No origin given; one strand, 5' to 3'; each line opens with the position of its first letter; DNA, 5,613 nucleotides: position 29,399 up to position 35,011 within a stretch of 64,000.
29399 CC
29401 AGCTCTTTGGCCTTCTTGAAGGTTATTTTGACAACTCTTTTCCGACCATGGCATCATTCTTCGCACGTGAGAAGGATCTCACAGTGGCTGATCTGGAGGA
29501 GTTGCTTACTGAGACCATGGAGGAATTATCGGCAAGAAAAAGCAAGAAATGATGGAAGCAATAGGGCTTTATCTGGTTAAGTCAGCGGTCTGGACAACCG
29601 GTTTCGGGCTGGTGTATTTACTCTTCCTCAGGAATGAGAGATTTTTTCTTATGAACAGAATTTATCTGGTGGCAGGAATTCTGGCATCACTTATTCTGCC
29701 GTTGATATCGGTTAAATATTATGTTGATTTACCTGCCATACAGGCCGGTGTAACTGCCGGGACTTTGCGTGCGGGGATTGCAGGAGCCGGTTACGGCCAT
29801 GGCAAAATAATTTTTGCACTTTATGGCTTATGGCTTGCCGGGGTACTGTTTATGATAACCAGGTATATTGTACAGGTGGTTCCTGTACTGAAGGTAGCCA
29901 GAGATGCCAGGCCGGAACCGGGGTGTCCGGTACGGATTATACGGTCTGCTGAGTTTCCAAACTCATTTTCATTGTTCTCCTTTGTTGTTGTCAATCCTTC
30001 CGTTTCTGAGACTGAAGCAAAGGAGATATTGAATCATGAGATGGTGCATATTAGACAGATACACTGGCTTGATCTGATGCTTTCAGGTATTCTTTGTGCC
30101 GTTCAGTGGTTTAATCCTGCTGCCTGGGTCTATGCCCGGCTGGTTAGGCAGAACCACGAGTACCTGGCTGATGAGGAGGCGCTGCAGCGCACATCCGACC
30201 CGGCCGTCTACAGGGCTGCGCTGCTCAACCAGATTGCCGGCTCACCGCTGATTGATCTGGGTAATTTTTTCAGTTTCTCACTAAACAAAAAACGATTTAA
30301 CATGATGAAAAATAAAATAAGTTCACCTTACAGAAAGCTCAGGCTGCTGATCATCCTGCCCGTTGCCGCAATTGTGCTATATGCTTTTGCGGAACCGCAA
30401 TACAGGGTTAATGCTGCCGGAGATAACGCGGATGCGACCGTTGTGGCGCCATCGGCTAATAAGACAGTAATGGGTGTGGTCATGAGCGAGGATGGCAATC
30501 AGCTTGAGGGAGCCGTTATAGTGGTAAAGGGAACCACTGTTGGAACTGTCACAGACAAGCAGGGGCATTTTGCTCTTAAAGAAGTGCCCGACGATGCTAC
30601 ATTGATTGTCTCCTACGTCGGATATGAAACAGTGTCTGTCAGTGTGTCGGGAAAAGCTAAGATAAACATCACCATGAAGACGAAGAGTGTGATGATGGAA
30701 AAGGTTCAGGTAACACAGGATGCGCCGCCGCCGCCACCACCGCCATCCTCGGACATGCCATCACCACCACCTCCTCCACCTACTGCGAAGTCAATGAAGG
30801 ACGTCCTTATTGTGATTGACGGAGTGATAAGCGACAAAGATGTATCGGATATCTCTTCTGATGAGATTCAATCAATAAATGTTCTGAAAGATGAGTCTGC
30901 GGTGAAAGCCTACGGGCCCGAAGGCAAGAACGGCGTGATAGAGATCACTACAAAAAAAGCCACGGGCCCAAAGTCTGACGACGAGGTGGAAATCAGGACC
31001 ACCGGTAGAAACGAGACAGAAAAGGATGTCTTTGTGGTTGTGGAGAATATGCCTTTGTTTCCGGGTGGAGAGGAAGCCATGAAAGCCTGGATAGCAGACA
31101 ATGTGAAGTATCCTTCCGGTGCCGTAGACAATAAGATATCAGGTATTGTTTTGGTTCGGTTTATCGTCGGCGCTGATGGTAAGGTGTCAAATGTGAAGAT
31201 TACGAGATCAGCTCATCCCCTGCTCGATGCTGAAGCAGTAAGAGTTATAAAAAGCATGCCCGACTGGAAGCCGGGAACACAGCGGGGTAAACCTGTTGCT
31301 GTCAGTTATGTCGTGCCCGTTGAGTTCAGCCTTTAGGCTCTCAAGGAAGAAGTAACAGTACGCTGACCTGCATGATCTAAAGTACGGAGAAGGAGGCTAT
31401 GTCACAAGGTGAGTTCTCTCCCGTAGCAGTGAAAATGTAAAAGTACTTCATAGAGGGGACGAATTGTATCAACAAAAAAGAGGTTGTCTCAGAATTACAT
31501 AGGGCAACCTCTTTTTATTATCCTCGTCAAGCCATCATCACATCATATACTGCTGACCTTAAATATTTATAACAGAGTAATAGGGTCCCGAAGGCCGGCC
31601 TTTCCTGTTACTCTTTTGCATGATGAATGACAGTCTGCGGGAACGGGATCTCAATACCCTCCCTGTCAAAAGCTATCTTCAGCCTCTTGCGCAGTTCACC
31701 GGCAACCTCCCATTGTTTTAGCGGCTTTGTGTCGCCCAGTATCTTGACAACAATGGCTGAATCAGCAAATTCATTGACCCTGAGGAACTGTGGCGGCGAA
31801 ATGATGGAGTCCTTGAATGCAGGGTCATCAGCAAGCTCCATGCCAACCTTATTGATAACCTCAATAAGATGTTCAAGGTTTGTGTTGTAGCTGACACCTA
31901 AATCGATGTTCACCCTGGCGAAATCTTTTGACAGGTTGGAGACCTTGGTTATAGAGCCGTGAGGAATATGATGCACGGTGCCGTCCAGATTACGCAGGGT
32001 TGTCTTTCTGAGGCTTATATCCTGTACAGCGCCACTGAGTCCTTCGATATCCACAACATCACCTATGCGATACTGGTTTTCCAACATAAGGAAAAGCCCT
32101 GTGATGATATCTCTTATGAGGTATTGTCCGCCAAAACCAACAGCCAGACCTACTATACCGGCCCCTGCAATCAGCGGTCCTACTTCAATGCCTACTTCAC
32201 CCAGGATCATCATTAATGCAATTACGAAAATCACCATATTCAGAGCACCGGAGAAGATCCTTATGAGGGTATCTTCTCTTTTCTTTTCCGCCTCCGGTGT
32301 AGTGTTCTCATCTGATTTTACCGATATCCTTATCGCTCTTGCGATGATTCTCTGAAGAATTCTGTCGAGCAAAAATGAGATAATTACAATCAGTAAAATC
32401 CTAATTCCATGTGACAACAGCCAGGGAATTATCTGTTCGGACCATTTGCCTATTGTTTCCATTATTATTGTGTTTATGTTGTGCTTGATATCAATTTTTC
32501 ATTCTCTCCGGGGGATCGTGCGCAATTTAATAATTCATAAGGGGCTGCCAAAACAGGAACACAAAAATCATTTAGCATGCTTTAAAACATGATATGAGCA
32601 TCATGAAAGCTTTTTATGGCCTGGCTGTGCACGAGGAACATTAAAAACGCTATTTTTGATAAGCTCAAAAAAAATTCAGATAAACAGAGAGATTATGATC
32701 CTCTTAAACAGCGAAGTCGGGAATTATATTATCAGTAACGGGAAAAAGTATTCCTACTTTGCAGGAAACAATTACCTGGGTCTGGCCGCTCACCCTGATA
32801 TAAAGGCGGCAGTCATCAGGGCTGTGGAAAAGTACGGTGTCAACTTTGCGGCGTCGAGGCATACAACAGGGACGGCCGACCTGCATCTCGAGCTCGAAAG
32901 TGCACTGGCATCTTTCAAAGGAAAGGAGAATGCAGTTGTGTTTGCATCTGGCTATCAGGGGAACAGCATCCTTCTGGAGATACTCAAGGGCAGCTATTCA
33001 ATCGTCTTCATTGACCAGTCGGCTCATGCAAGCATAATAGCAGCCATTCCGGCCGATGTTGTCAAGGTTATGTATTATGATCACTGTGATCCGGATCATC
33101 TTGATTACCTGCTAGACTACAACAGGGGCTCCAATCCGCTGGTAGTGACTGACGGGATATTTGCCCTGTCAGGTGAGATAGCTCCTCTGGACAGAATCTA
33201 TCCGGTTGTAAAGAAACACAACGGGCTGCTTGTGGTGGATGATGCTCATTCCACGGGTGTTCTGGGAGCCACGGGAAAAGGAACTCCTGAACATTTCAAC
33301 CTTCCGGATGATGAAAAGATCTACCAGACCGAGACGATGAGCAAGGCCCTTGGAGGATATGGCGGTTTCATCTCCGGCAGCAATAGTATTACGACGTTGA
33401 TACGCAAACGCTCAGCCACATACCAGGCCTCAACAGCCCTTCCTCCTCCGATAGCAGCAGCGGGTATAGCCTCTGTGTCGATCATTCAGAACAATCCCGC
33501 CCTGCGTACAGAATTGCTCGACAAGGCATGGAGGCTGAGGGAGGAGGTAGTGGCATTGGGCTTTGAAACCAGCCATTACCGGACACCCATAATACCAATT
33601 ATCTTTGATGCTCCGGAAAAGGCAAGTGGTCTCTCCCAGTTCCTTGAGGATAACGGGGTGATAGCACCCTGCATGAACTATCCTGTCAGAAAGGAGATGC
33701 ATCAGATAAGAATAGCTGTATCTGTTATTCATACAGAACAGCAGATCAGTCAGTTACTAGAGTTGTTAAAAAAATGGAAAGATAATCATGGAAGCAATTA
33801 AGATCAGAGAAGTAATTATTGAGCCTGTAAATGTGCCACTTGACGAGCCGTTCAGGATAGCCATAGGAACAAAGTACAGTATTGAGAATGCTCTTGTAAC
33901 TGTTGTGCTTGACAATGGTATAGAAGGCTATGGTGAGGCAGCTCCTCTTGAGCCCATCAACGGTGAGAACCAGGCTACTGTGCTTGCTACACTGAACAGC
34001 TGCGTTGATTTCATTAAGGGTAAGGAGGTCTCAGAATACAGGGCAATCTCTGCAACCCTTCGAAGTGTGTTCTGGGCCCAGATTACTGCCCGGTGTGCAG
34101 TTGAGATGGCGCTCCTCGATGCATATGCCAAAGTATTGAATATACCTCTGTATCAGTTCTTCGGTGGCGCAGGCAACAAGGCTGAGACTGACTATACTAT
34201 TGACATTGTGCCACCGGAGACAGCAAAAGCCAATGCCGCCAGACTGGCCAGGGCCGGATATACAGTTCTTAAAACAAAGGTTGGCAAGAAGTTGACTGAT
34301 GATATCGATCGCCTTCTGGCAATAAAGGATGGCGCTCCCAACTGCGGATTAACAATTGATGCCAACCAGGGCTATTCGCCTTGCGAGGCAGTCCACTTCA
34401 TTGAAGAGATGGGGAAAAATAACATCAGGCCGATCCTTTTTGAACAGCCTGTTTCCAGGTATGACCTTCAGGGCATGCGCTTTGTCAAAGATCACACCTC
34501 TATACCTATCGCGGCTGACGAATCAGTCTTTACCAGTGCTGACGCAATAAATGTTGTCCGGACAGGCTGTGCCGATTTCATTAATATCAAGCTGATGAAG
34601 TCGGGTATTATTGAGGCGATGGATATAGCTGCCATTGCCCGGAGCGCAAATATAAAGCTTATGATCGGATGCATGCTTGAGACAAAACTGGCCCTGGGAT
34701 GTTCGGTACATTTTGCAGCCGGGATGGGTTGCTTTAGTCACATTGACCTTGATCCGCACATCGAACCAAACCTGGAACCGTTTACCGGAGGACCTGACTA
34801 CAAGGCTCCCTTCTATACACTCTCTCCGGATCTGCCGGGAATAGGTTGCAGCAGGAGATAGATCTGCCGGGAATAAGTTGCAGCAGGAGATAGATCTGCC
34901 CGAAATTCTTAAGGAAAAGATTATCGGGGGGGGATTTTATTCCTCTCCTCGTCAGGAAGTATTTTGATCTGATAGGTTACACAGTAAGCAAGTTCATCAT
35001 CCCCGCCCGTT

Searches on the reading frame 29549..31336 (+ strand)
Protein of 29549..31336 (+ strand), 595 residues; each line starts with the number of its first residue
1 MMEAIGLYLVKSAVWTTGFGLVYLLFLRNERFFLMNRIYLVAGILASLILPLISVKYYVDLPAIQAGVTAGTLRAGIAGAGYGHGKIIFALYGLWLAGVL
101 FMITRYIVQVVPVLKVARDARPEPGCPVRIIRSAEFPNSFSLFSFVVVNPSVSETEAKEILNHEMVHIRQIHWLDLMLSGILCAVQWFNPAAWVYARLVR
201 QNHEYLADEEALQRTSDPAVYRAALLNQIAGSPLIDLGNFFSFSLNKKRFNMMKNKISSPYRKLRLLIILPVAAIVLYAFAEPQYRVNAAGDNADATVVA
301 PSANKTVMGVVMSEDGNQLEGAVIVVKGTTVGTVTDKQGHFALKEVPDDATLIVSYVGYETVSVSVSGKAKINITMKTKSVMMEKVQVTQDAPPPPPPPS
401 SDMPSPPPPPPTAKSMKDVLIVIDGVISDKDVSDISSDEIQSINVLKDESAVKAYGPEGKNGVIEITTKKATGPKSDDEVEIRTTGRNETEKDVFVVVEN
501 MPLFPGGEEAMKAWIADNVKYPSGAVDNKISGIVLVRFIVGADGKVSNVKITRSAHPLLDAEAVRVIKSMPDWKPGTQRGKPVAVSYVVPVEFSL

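Call 8: search_protein_families(library=pfam, proteins=[window:29549-31336:+], max_evalue=0.001)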
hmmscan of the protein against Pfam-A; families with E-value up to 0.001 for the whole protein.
window:29549-31336:+ (595 aa): 4 families
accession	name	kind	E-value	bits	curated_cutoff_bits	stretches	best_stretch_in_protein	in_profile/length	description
PF13715.12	CarbopepD_reg_2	-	8.7e-19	67.8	32.2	1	308-388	2-88/88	CarboxypepD_reg-like domain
PF03544.19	TonB_C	-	2.3e-18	66.8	24.6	1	518-595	2-79/79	Gram-negative bacterial TonB protein C-terminal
PF13620.12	CarboxypepD_reg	-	2.8e-11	44.1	32.3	1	306-376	1-81/82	Carboxypeptidase regulatory-like domain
PF05569.17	Peptidase_M56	-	1.1e-09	38.4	31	1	136-233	167-271/296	BlaR1 peptidase M56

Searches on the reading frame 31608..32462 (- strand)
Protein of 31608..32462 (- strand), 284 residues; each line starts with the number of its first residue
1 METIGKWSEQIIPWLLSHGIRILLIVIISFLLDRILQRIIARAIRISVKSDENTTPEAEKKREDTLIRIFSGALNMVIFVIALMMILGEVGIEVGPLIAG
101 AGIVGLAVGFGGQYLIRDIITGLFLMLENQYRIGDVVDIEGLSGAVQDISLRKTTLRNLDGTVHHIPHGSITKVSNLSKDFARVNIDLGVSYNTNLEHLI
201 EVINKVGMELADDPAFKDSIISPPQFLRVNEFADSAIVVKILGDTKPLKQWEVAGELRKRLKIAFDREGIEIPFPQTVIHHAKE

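Call 8: search_protein_families(library=pfam, proteins=[window:31608-32462:-], max_evalue=0.001)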
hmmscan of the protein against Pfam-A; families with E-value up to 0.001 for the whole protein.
window:31608-32462:- (284 aa): 4 families
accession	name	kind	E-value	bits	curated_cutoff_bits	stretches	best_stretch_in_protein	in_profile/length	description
PF00924.24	MS_channel_2nd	-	5.2e-19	68.6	20.2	1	115-179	2-68/68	Mechanosensitive ion channel, beta-domain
PF21082.3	MS_channel_3rd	-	1.9e-09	38.2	21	1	184-272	1-88/88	Mechanosensitive ion channel MscS, C-terminal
PF21088.3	MS_channel_1st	-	1.2e-08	35.2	23.1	1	74-113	3-42/42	Mechanosensitive ion channel, transmembrane helices 2/3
PF25392.1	MS_channel_TM1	-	6.9e-05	23.2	27.1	1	21-91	4-72/79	Mechanosensitive ion channel, transmembrane helix 1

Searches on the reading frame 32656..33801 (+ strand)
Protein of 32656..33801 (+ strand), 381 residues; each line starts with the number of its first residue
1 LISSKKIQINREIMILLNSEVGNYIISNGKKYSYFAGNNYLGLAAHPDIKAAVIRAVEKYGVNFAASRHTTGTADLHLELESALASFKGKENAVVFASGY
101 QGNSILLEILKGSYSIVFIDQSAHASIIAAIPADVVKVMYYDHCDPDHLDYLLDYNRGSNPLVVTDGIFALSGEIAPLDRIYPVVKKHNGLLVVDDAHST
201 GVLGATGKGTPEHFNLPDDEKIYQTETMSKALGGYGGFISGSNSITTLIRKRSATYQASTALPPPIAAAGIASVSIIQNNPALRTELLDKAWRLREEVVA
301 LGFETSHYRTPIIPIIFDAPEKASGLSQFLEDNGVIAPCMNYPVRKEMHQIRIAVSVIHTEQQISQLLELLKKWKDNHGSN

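Call 8: search_protein_families(library=pfam, proteins=[window:32656-33801:+], max_evalue=0.001)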
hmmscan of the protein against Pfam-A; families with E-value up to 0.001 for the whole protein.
window:32656-33801:+ (381 aa): 2 families
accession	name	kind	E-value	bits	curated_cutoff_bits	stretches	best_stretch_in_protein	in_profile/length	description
PF00155.27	Aminotran_1_2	-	1.9e-41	142.9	19.7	1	35-369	6-359/361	Aminotransferase class I and II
PF01053.26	Cys_Met_Meta_PP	-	0.00087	18.4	27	0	66-203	46-181/381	Cys/Met metabolism PLP-dependent enzyme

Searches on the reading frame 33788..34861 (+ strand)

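Call 8: search_protein_families(library=pfam, proteins=[window:33788-34861:+], max_evalue=0.001)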
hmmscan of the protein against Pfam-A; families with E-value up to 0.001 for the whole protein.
window:33788-34861:+ (357 aa): 2 families
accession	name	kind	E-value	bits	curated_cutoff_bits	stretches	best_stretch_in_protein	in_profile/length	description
PF13378.12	MR_MLE_C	-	1.6e-40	139.6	29.4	1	147-354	3-213/219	Enolase C-terminal domain-like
PF02746.21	MR_MLE_N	-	7.9e-15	55.5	22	1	7-126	2-117/117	Mandelate racemase / muconate lactonizing enzyme, N-terminal domain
